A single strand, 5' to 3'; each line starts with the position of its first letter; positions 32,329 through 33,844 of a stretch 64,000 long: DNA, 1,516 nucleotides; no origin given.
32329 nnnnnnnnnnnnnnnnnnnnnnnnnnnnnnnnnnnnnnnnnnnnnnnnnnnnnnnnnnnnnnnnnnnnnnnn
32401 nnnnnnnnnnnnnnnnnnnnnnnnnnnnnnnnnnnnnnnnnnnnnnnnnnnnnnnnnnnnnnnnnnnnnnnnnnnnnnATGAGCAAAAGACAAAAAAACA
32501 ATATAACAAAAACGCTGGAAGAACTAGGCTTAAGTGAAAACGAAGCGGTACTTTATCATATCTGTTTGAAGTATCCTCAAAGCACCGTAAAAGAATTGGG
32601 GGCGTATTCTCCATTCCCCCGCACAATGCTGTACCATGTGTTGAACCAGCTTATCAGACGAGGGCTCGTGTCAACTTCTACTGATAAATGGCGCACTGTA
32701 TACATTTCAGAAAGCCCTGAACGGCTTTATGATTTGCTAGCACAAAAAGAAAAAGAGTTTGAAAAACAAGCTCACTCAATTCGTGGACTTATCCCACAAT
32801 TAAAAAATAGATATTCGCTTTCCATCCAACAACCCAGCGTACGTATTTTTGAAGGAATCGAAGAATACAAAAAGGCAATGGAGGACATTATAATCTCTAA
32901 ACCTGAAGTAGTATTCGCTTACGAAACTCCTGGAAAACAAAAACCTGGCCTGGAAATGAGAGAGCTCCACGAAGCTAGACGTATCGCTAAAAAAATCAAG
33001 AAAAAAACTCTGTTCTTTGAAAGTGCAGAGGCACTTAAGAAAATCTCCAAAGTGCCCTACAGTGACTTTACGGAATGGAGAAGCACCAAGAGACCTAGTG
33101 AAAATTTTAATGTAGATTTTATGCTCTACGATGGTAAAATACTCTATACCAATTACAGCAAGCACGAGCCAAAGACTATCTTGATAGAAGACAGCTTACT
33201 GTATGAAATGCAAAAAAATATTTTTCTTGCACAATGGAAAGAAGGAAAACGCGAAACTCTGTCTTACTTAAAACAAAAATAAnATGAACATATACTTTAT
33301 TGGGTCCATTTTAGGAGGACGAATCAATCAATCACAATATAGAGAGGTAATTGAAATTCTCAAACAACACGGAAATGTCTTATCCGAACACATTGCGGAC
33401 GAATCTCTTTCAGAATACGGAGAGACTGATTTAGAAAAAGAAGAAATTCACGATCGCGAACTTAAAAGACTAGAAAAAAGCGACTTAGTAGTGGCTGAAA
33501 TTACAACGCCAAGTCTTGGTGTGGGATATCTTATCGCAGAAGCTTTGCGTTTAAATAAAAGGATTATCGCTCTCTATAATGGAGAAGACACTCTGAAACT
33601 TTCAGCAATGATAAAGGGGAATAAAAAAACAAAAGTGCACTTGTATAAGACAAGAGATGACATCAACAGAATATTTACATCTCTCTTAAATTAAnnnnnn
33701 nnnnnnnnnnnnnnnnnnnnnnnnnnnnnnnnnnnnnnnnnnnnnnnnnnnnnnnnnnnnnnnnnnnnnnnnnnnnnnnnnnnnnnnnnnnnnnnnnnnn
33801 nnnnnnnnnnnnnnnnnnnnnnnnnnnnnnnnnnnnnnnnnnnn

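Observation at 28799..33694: Deoxynucleotide 'sanitization / salvage' gene cluster with a putative dedicated regulator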

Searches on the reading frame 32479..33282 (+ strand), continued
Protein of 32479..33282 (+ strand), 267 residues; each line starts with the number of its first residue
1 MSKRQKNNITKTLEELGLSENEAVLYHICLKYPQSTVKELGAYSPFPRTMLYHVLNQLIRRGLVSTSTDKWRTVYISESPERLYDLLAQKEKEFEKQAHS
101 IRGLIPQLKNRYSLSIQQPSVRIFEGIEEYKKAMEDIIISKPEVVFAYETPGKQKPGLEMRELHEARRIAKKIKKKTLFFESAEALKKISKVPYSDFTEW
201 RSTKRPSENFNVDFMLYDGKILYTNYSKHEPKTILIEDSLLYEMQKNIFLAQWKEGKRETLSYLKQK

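Call 83: predict_structure(alignment_id=A5)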
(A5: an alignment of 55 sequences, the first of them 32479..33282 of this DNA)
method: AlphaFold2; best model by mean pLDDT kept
length: 267 residues; sequences in the alignment: 55
mean_pLDDT: 86.9   pTM: 0.57
mean pLDDT of the five models: 86.9, 86.1, 85.0, 81.9, 80.9
residues with pLDDT >= 90: 122; 70-90: 123; 50-70: 18; < 50: 4
segments of 3 or more residues with pLDDT < 50: 1-3
pLDDT, mean of each block of 10 residues (from residue 1): 65 88 90 88 89 92 86 85 84 89 84 72 94 95 95 83 93 95 88 90 74 92 88 94 96 91 59
secondary structure, 60 per line:
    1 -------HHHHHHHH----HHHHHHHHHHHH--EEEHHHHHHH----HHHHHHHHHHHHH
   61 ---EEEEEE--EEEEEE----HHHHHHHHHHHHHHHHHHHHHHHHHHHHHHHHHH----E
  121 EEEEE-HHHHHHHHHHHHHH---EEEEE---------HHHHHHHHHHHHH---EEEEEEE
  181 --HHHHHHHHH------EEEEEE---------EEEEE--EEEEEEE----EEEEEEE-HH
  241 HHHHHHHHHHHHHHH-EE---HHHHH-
elements in order: H8-15 H20-31 E34-36 H37-43 H48-60 E64-69 E72-77 H82-115 E120-125 H127-140 E144-148 H158-170 E174-180 H183-191 E198-203 E213-217 E220-226 E231-237 H239-255 H262-266

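Call 87: fold_search(model_id=the predicted structure, library=pdb)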
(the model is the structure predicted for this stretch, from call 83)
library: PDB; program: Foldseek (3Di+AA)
matches with E <= 10: 1429; with E <= 0.001: 29
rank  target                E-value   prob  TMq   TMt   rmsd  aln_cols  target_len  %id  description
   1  5bpd_C                2.1e-14  1.00  0.35  0.36  20.4       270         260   16  Structure of TrmBL2, an archaeal chromatin protein, shows a novel mode of DNA binding. (released 2015-09-02)
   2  5bpi_D                3.2e-14  1.00  0.35  0.36  20.4       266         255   16  Structure of TrmBL2, an archaeal chromatin protein, shows a novel mode of DNA binding. (released 2015-09-02)
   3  5bpd_D                4.9e-14  1.00  0.35  0.36  20.4       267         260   16  Structure of TrmBL2, an archaeal chromatin protein, shows a novel mode of DNA binding. (released 2015-09-02)
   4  5box_A                1.9e-13  1.00  0.38  0.39  14.0       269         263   15  Structure of TrmBL2, an archaeal chromatin protein, shows a novel mode of DNA binding. (released 2015-09-02)
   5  5bqt_A                1.9e-13  1.00  0.37  0.38  14.1       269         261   15  Structure of TrmBL2, an archaeal chromatin protein, shows a novel mode of DNA binding. (released 2015-09-02)
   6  5bpi_C                2.9e-13  1.00  0.35  0.36  20.4       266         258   15  Structure of TrmBL2, an archaeal chromatin protein, shows a novel mode of DNA binding. (released 2015-09-02)
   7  5bqt_B                1.3e-12  1.00  0.35  0.37  14.2       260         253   16  Structure of TrmBL2, an archaeal chromatin protein, shows a novel mode of DNA binding. (released 2015-09-02)
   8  5bpd_B                6.9e-12  1.00  0.38  0.39  14.1       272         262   15  Structure of TrmBL2, an archaeal chromatin protein, shows a novel mode of DNA binding. (released 2015-09-02)
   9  3qph_A                5.0e-10  1.00  0.35  0.29  23.5       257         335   14  The three-dimensional structure of TrmB, a global transcriptional regulator of the hyperthermophilic archaeon Pyrococc (released 2012-05-30)
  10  6ehi_D                1.2e-06  1.00  0.35  0.54   5.6       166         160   13  NucT from Helicobacter pylori (released 2018-01-17)
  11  1byr                  2.8e-06  1.00  0.37  0.60   4.5       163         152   12  CRYSTAL STRUCTURE OF A PHOSPHOLIPASE D FAMILY MEMBER, NUC FROM SALMONELLA TYPHIMURIUM (released 1999-10-19)
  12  6ehi_A                5.8e-06  1.00  0.37  0.58   5.1       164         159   12  NucT from Helicobacter pylori (released 2018-01-17)
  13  7clg_A                6.2e-06  1.00  0.41  0.15   4.2       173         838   13  Crystal structure of the ATP-dependent restriction endonuclease SauUSI (released 2021-01-20)
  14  6ehi_B                9.9e-06  1.00  0.35  0.54   5.3       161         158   14  NucT from Helicobacter pylori (released 2018-01-17)
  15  4urj_B                1.3e-05  1.00  0.40  0.58   5.0       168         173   13  Crystal structure of human BJ-TSA-9 (released 2014-10-01)
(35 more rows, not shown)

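Call 91: search_protein_families(library=padloc, proteins=[L025:973-1995:-, L025:391-834:-, L008:3624-4670:-, L008:4954-5829:-, L011:4336-5100:-, L011:5202-5873:-, L012:4719-5897:-, L012:4209-4646:-, L012:3499-4212:-, L012:3010-3402:-], max_evalue=0.01)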
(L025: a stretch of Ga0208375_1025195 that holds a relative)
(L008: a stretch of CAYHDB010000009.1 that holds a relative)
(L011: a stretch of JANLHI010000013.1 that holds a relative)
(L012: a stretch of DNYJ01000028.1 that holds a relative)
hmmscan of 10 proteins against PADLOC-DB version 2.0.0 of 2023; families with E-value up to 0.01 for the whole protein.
L025:973-1995:- (340 aa): 0 families

L025:391-834:- (147 aa): 0 families

L008:3624-4670:- (348 aa): 0 families

L008:4954-5829:- (291 aa): 0 families

L011:4336-5100:- (254 aa): 0 families

L011:5202-5873:- (223 aa): 0 families

L012:4719-5897:- (392 aa): 0 families

L012:4209-4646:- (145 aa): 0 families

L012:3499-4212:- (237 aa): 0 families

L012:3010-3402:- (130 aa): 0 families

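Call 92: search_protein_families(library=phrogs, proteins=[L025:973-1995:-, L025:391-834:-, L008:3624-4670:-, L008:4954-5829:-, L011:4336-5100:-, L011:5202-5873:-, L012:4719-5897:-, L012:4209-4646:-, L012:3499-4212:-, L012:3010-3402:-], max_evalue=0.01)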
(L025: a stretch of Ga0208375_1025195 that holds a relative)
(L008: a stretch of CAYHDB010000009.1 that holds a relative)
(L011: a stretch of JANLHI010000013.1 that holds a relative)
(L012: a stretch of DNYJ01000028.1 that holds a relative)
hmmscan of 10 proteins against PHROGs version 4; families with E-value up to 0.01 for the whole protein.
L025:973-1995:- (340 aa): 0 families

L025:391-834:- (147 aa): 0 families

L008:3624-4670:- (348 aa): 0 families

L008:4954-5829:- (291 aa): 0 families

L011:4336-5100:- (254 aa): 0 families

L011:5202-5873:- (223 aa): 1 family
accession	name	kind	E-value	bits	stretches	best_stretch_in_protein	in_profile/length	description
phrog_15963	-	unknown function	7.5e-08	33.6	1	34-119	3-84/126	-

L012:4719-5897:- (392 aa): 0 families

L012:4209-4646:- (145 aa): 0 families

L012:3499-4212:- (237 aa): 0 families

L012:3010-3402:- (130 aa): 0 families

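Call 106: find_related_loci(query=A4, collection=viral_contigs, flank=6000)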
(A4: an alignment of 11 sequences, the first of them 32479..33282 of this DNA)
Query A4 (267 aa) in viral_contigs; peptide patterns used: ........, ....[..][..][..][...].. (x = any residue, [..] = any of these).
2 stretches matched a pattern, but none encodes a relative of the query by tblastn (E <= 1e-3).

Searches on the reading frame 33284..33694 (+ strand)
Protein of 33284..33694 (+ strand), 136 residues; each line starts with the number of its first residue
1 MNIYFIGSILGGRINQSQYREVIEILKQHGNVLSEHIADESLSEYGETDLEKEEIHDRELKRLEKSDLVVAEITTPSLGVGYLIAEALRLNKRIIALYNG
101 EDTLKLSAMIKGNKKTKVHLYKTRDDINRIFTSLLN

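Call 6: search_protein_families(library=pfam, proteins=[window:33284-33694:+], max_evalue=0.01)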
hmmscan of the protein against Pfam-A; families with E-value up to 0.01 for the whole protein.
window:33284-33694:+ (136 aa): 1 family
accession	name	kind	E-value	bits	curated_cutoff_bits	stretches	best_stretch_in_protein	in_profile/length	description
PF05014.21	Nuc_deoxyrib_tr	-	7.2e-09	36.2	28.8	1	3-104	1-103/117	Nucleoside 2-deoxyribosyltransferase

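Call 9: search_protein_families(library=ncbifam, proteins=[window:33284-33694:+], max_evalue=0.1)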
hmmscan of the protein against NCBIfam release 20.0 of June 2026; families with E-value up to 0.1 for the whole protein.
window:33284-33694:+ (136 aa): 2 families
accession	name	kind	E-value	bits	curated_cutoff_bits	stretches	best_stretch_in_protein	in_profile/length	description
TIGR04353.1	PqqD_rel_X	equivalog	0.017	16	35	1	17-69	20-73/74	HPr-rel-A system PqqD family peptide chaperone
NF043056.1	T4SS_LegK1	equivalog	0.019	13.6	550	1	21-89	417-487/516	Dot/Icm T4SS effector kinase LegK1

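Call 10: search_protein_families(library=phrogs, proteins=[window:33284-33694:+], max_evalue=0.01)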
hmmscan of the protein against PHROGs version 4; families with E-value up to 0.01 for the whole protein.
window:33284-33694:+ (136 aa): 1 family
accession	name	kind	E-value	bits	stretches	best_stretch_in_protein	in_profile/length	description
phrog_1817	-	DNA, RNA and nucleotide metabolism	0.0099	16.5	0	45-102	54-115/192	nucleoside 2-deoxyribosyltransferase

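Call 11: search_protein_families(library=padloc, proteins=[window:33284-33694:+], max_evalue=0.01)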
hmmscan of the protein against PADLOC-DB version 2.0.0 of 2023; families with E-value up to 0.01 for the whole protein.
window:33284-33694:+ (136 aa): 0 families

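Call 57: search_solved_structures(query=window:33284-33694:+, max_evalue=0.01, show_alignments=2)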
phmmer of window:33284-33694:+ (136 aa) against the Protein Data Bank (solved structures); distinct sequences matched with E-value up to 0.01: 12.
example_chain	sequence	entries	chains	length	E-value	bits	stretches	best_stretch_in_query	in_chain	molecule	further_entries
2khz_A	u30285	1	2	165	1.8e-24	89.5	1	2-113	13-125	c-Myc-responsive protein Rcl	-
4fyh_A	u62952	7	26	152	2.6e-24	89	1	2-113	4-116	Deoxyribonucleoside 5'-monophosphate N-glycosidase | 2'-deoxynucleoside 5'-phosphate N-hydrolase 1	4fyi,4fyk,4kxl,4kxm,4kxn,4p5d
2klh_A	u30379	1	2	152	3.6e-24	88.5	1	2-113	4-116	c-Myc-responsive protein Rcl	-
8qhq_A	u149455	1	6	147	1.6e-23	86.5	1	3-113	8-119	2'-deoxynucleoside 5'-phosphate N-hydrolase 1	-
9da1_A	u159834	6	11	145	2.1e-23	86.1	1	3-113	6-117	5-hydroxymethyl-dUMP N-hydrolase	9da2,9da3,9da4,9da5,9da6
8os9_A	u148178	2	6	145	2.1e-23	86.1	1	3-113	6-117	2'-deoxynucleoside 5'-phosphate N-hydrolase 1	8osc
9i3q_A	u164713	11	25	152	2.3e-23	85.9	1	3-113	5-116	5-hydroxymethyl-dUMP N-hydrolase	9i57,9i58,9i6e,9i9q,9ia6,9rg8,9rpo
4p5e_A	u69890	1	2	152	2.3e-23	85.9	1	3-113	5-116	2'-deoxynucleoside 5'-phosphate N-hydrolase 1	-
8rps_C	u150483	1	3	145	3.9e-23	85.2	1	3-113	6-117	2'-deoxynucleoside 5'-phosphate N-hydrolase 1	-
8rpt_B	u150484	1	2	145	5.4e-23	84.7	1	3-113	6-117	2'-deoxynucleoside 5'-phosphate N-hydrolase 1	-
8qhr_A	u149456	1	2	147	5.8e-23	84.6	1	3-113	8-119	2'-deoxynucleoside 5'-phosphate N-hydrolase 1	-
8rqd_C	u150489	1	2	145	6.9e-23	84.4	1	3-113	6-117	2'-deoxynucleoside 5'-phosphate N-hydrolase 1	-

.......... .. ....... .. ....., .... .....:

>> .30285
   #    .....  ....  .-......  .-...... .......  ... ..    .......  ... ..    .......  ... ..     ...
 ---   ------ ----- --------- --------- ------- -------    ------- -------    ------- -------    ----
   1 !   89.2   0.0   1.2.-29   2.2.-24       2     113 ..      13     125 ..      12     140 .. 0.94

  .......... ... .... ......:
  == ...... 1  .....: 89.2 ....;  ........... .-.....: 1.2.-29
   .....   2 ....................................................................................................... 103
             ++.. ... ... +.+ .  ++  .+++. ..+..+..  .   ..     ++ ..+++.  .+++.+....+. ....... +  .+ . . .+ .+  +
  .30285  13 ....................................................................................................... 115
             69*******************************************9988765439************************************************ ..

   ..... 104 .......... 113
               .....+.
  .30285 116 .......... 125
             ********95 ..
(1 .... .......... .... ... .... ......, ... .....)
